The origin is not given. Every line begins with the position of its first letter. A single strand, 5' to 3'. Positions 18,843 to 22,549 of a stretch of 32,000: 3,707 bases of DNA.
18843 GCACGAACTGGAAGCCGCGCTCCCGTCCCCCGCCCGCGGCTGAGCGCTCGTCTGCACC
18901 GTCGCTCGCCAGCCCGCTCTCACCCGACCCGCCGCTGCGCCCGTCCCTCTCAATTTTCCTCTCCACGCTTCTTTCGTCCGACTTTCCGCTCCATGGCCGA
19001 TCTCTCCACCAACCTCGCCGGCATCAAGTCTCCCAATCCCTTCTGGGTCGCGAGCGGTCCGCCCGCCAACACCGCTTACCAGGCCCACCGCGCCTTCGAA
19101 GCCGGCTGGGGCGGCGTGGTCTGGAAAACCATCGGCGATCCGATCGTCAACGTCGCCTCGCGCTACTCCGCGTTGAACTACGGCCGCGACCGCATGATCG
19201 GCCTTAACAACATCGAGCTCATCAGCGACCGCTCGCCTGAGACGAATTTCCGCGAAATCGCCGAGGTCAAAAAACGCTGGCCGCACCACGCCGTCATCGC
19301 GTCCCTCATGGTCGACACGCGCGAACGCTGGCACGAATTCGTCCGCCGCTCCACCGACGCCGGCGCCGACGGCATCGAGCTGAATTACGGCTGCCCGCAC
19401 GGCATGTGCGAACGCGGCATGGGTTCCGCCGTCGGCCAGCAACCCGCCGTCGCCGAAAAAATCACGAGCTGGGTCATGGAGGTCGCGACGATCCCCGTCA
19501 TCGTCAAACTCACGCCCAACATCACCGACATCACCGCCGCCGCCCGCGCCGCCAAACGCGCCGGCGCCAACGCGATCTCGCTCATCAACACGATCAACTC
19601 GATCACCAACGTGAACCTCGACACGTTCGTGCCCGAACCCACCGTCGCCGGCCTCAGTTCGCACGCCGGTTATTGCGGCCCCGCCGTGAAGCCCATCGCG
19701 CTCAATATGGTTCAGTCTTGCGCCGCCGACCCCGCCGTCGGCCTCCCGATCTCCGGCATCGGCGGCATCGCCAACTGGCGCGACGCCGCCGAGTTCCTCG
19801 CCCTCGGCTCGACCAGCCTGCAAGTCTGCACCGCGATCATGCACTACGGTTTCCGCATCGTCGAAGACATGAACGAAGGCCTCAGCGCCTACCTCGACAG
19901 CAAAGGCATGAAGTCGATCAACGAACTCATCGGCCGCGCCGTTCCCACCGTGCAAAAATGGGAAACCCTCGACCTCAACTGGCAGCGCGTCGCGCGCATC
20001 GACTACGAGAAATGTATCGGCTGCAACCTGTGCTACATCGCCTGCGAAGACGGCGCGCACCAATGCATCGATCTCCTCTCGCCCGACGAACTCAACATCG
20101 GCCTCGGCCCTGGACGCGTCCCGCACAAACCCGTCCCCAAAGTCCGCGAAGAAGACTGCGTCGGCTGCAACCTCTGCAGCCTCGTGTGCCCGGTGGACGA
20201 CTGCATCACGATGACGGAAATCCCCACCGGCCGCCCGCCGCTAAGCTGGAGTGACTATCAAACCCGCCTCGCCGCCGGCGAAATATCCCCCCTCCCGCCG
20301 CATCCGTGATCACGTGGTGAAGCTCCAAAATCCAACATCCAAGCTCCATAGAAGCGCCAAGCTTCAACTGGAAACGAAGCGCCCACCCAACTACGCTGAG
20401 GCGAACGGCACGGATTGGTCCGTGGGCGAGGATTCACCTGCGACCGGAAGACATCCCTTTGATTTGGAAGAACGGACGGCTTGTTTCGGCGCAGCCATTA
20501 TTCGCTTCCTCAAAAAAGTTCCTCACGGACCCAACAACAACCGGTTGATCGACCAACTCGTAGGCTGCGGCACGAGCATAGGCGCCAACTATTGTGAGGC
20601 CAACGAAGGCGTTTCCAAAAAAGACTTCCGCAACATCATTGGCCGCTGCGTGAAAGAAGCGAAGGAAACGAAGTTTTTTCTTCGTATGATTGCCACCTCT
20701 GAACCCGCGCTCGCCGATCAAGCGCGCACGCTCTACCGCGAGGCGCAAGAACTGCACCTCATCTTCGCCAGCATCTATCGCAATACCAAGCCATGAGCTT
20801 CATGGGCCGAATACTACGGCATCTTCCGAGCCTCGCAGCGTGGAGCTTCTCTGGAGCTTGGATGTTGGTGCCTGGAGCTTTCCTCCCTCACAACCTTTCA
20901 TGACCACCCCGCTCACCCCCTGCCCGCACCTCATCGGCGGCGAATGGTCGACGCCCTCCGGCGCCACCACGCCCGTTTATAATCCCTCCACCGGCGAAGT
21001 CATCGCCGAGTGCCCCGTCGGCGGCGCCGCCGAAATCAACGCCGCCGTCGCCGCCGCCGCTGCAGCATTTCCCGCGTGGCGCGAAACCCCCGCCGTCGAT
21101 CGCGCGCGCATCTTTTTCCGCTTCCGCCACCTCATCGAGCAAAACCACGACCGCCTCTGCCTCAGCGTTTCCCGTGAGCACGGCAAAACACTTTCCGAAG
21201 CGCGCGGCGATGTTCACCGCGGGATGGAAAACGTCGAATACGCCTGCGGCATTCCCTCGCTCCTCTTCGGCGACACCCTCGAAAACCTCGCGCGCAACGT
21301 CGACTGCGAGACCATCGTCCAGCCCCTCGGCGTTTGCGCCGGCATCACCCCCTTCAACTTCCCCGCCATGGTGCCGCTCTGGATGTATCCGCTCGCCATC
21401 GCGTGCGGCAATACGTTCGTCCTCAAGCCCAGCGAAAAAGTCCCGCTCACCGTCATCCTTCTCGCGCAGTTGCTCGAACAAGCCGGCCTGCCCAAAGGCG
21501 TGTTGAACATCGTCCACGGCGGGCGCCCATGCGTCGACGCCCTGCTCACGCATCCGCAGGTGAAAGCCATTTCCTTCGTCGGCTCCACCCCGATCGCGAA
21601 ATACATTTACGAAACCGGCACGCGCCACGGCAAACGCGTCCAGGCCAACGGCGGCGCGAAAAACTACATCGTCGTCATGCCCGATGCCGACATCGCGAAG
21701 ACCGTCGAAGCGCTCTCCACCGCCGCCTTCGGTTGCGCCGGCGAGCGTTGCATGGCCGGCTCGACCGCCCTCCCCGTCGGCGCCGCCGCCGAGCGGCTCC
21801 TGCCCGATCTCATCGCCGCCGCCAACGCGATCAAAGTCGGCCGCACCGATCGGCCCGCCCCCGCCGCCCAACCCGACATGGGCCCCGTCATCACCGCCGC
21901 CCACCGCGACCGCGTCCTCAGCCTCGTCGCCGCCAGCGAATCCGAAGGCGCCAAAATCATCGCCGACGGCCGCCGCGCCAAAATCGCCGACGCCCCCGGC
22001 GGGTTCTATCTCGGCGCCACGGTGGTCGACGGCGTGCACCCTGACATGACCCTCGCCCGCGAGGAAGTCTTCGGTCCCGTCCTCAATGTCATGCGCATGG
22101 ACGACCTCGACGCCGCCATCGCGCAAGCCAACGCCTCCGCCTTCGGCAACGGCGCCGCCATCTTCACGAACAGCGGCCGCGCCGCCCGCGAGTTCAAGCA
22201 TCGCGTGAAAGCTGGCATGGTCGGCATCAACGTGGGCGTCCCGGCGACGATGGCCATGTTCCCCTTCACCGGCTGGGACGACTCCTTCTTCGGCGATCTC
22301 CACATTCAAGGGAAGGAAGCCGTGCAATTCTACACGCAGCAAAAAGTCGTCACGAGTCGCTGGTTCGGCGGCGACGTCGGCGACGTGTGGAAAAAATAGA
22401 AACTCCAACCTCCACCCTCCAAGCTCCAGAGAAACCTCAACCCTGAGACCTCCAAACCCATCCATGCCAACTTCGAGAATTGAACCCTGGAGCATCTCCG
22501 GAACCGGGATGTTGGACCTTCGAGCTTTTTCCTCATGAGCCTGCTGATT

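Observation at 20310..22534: Both copies fill operon spacers almost to the base, suggesting an RNA-level role such as IVS-like excision or operon segmentation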

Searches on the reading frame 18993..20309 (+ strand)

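Call 39: search_protein_families(library=ncbifam, proteins=[window:18993-20309:+])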
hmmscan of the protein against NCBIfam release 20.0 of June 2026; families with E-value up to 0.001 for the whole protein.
window:18993-20309:+ (438 aa): 34 families (the best 25 are shown)
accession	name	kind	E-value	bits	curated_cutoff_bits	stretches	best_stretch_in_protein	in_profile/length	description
NF006183.0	PRK08318.1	equivalog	1.5e-196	653.2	335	1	1-425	1-416/422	NAD-dependent dihydropyrimidine dehydrogenase subunit PreA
NF005574.0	PRK07259.1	equivalog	1.8e-58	197.9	269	1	2-316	3-302/304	dihydroorotate dehydrogenase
TIGR01037.2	pyrD_sub1_fam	subfamily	2.7e-53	181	270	1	4-316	1-299/300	dihydroorotate dehydrogenase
NF041011.1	dihydoor_dh_Arch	equivalog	4.3e-35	121.2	330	1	7-317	2-288/289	dihydroorotate dehydrogenase PyrD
NF005741.0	PRK07565.1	subfamily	4.5e-28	98.3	303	1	1-316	1-306/335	dihydroorotate dehydrogenase-like protein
NF002702.0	PRK02506.1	equivalog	1.3e-21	77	301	1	1-315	1-308/313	dihydroorotate oxidase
NF003650.0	PRK05286.2-3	equivalog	3.5e-13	49.2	477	1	165-318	236-390/393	quinone-dependent dihydroorotate dehydrogenase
NF003645.0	PRK05286.1-2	equivalog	6e-13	48.4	366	1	163-317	207-355/359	quinone-dependent dihydroorotate dehydrogenase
NF003652.0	PRK05286.2-5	equivalog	1.2e-12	47.7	267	1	125-309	174-352/353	quinone-dependent dihydroorotate dehydrogenase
NF003651.0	PRK05286.2-4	equivalog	5.4e-12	45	448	1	124-315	185-374/377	quinone-dependent dihydroorotate dehydrogenase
NF003648.0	PRK05286.2-1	equivalog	7e-12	44.9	433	1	157-317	199-356/360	quinone-dependent dihydroorotate dehydrogenase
TIGR01036.1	pyrD_sub2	equivalog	1.4e-11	43.8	200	1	160-315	204-353/356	dihydroorotate dehydrogenase (quinone)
TIGR00737.1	nifR3_yhdG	equivalog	1.5e-09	37.5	293.3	1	111-197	75-166/319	tRNA dihydrouridine synthase DusB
TIGR01944.1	rnfB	subfamily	7.8e-09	35.4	68.7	1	305-423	80-178/190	RnfABCDGE type electron transport complex subunit B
NF005415.0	PRK06991.1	equivalog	1.1e-08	35.1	281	1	303-413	50-140/284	electron transport complex subunit RsxB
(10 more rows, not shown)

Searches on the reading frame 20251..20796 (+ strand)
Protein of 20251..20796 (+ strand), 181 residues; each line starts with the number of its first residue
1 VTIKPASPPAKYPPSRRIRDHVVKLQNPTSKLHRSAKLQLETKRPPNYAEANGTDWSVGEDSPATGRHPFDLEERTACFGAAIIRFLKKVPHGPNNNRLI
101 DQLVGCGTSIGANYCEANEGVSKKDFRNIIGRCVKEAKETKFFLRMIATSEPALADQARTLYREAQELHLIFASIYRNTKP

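Call 4: search_protein_families(library=pfam, proteins=[window:20251-20796:+])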
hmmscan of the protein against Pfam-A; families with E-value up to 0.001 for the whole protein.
window:20251-20796:+ (181 aa): 1 family
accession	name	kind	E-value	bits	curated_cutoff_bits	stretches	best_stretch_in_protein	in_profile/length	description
PF05635.17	23S_rRNA_IVP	-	1e-09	39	33.8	1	79-169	12-101/106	23S rRNA-intervening sequence protein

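Call 39: search_protein_families(library=ncbifam, proteins=[window:20314-20796:+])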
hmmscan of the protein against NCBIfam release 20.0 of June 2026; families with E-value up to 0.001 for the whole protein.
window:20314-20796:+ (160 aa): 1 family
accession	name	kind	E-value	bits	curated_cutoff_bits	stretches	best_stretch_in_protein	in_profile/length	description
TIGR02436.1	TIGR02436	subfamily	9.3e-16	58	24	1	53-158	3-108/109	four helix bundle protein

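Call 43: search_solved_structures(query=window:20314-20796:+, max_evalue=1, show_alignments=1)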
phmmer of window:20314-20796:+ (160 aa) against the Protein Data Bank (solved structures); distinct sequences matched with E-value up to 1: 1.
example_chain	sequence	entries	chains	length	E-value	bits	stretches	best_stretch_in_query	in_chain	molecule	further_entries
2rld_A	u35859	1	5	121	2.7e-10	43.7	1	54-159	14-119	Uncharacterized protein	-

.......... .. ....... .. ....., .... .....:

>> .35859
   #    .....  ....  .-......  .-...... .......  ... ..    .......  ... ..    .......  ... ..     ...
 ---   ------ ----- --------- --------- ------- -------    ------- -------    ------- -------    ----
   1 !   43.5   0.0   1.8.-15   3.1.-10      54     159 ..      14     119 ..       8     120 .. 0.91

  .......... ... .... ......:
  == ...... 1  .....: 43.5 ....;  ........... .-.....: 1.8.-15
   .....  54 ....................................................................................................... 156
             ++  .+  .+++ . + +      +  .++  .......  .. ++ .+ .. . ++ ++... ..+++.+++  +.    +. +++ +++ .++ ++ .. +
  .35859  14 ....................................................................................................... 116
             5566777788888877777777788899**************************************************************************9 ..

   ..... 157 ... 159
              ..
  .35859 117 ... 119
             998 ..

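Call 60: predict_structure(alignment_id=A1)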
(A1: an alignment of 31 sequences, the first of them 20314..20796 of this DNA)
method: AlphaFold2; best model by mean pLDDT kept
length: 160 residues; sequences in the alignment: 31
mean_pLDDT: 79.1   pTM: 0.65
mean pLDDT of the five models: 79.1, 79.1, 79.1, 77.9, 77.4
residues with pLDDT >= 90: 102; 70-90: 10; 50-70: 5; < 50: 43
segments of 3 or more residues with pLDDT < 50: 1-30, 35-44
pLDDT, mean of each block of 10 residues (from residue 1): 43 32 40 47 54 95 97 93 97 92 95 98 96 98 98 92
secondary structure, 60 per line:
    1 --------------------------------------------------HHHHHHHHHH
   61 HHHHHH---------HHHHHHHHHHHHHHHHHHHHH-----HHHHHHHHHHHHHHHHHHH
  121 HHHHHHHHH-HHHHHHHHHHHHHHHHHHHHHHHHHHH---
elements in order: H51-66 H76-96 H102-129 H131-157

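Call 63: fold_search(model_id=the predicted structure, library=pdb)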
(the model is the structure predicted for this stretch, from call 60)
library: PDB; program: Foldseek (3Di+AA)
matches with E <= 10: 479; with E <= 0.001: 5
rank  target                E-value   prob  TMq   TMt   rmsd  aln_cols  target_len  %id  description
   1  2rld_E                4.8e-05  1.00  0.59  0.86   2.8       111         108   26  CRYSTAL STRUCTURE OF A PROTEIN WITH UNKNOWN FUNCTION FROM S23 RIBOSOMAL PROTEIN FAMILY (BT_0352) FROM BACTEROIDES THET (released 2007-10-30)
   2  2rld_B                6.9e-05  1.00  0.58  0.81   2.9       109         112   27  CRYSTAL STRUCTURE OF A PROTEIN WITH UNKNOWN FUNCTION FROM S23 RIBOSOMAL PROTEIN FAMILY (BT_0352) FROM BACTEROIDES THET (released 2007-10-30)
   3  2rld_C                2.8e-04  1.00  0.58  0.79   2.8       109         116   27  CRYSTAL STRUCTURE OF A PROTEIN WITH UNKNOWN FUNCTION FROM S23 RIBOSOMAL PROTEIN FAMILY (BT_0352) FROM BACTEROIDES THET (released 2007-10-30)
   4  2rld_D                3.8e-04  1.00  0.56  0.81   2.9       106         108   27  CRYSTAL STRUCTURE OF A PROTEIN WITH UNKNOWN FUNCTION FROM S23 RIBOSOMAL PROTEIN FAMILY (BT_0352) FROM BACTEROIDES THET (released 2007-10-30)
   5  2rld_A                4.5e-04  1.00  0.56  0.77   2.9       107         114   27  CRYSTAL STRUCTURE OF A PROTEIN WITH UNKNOWN FUNCTION FROM S23 RIBOSOMAL PROTEIN FAMILY (BT_0352) FROM BACTEROIDES THET (released 2007-10-30)
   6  2gsc_E                9.0e-03  1.00  0.59  0.82   2.3       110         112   14  Crystal Structure of the Conserved Hypothetical Cytosolic Protein Xcc0516 from Xanthomonas campestris (released 2006-10-03)
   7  2gsc_B                2.5e-02  1.00  0.61  0.81   2.4       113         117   14  Crystal Structure of the Conserved Hypothetical Cytosolic Protein Xcc0516 from Xanthomonas campestris (released 2006-10-03)
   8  2gsc_A                4.7e-02  1.00  0.57  0.78   2.5       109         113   15  Crystal Structure of the Conserved Hypothetical Cytosolic Protein Xcc0516 from Xanthomonas campestris (released 2006-10-03)
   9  2gsc_D                7.2e-02  1.00  0.60  0.81   2.3       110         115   15  Crystal Structure of the Conserved Hypothetical Cytosolic Protein Xcc0516 from Xanthomonas campestris (released 2006-10-03)
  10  4dwl_E                9.3e-02  1.00  0.46  0.64   3.7       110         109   14  Avd molecule from Bordetella bacteriophage DGR (released 2013-02-27)
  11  4dwl_D                1.2e-01  1.00  0.47  0.65   3.8       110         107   14  Avd molecule from Bordetella bacteriophage DGR (released 2013-02-27)
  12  8qup                  1.2e-01  0.98  0.42  0.54   4.9       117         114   14  G-CSFR inhibitor Bop1 (released 2024-10-23)
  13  4a25_B                1.2e-01  0.87  0.30  0.28  17.9       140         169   16  X-ray structure Dps from Kineococcus radiotolerans in complex with Mn (II) ions. (released 2012-10-03)
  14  2oku_B                1.3e-01  0.96  0.33  0.42   7.3       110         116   14  The crystal structure of the acyl-CoA dehydrogenase family protein from Porphyromonas gingivalis (released 2007-02-20)
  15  2gsc_C                1.4e-01  1.00  0.57  0.80   2.2       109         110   14  Crystal Structure of the Conserved Hypothetical Cytosolic Protein Xcc0516 from Xanthomonas campestris (released 2006-10-03)
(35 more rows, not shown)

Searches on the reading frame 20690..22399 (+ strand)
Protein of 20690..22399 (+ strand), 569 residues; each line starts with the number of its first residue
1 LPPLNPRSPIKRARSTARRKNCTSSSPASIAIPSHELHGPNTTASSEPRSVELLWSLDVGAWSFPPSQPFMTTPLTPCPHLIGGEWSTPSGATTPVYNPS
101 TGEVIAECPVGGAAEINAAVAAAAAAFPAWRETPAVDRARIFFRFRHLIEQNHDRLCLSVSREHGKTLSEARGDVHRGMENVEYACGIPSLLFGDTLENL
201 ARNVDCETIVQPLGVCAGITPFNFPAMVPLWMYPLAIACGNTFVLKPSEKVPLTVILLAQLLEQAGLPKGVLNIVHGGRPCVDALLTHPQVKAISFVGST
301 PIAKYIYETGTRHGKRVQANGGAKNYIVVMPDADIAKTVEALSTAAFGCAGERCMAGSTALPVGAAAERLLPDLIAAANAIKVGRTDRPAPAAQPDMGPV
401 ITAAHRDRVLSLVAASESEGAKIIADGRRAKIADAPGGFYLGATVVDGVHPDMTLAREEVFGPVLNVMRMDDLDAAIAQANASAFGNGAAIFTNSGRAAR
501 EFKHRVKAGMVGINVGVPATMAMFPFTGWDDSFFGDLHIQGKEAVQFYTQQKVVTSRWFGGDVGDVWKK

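Call 4: search_protein_families(library=pfam, proteins=[window:20690-22399:+])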
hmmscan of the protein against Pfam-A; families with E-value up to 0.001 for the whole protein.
window:20690-22399:+ (569 aa): 1 family
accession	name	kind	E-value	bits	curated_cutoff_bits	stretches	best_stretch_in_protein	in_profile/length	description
PF00171.27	Aldedh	-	2e-141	472.1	23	1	86-554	1-461/461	Aldehyde dehydrogenase family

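Call 13: find_encoding_contigs(protein=window:20900-22399:+, flank=10000, max_places=10)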
Protein window:20900-22399:+ (499 aa): no gene with exactly this product is on record in the collection.

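Call 39: search_protein_families(library=ncbifam, proteins=[window:20900-22399:+])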
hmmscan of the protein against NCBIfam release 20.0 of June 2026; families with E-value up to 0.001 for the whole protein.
window:20900-22399:+ (499 aa): 44 families (the best 25 are shown)
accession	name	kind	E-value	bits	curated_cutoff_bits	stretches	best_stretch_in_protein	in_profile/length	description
TIGR01722.1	MMSDH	subfamily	3.8e-195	649.1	448.5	1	10-488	3-477/477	CoA-acylating methylmalonate-semialdehyde dehydrogenase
NF052305.1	DioxValDhHalo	equivalog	6.6e-100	335.3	750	1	11-486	8-481/483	2,5-dioxovalerate dehydrogenase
TIGR01804.1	BADH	equivalog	5e-93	312.1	668.6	1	12-482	2-467/467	betaine-aldehyde dehydrogenase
NF045735.1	PaDhStyDPseudo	equivalog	7.4e-93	311.8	850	1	11-484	6-479/483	phenylacetaldehyde dehydrogenase StyD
NF042993.1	AlphKGSA_gudD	equivalog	6.8e-92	308.7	770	1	11-485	7-479/481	alpha-ketoglutaric semialdehyde dehydrogenase GucD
NF010000.0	PRK13473.1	subfamily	1.7e-91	307.3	615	1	10-484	5-470/475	aminobutyraldehyde dehydrogenase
TIGR02299.1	HpaE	equivalog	4.6e-91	305.8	638.35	1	10-485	3-475/488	5-carboxymethyl-2-hydroxymuconate semialdehyde dehydrogenase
NF009725.0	PRK13252.1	equivalog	4.3e-89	299.2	593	1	12-485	11-478/488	betaine-aldehyde dehydrogenase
NF002852.0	PRK03137.1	subfamily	3e-80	270.5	648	1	9-487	38-513/514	L-glutamate gamma-semialdehyde dehydrogenase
TIGR01780.1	SSADH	subfamily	2.6e-77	260.6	646.35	1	26-478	1-444/448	succinate-semialdehyde dehydrogenase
NF006916.0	PRK09407.1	equivalog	4.2e-76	256.6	521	1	20-487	32-494/526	succinic semialdehyde dehydrogenase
NF045736.1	PaDhStyDRhodo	equivalog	5.4e-75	252.7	800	1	11-485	6-476/479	phenylacetaldehyde dehydrogenase StyD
NF007497.0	PRK10090.1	equivalog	8.5e-70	235.9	500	1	12-484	11-475/480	aldehyde dehydrogenase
TIGR03216.1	OH_muco_semi_DH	equivalog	1e-69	235.4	693.25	1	10-484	3-477/481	2-hydroxymuconic semialdehyde dehydrogenase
TIGR01237.1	D1pyr5carbox2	equivalog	4.8e-69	233.5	659.65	1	24-488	49-511/511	L-glutamate gamma-semialdehyde dehydrogenase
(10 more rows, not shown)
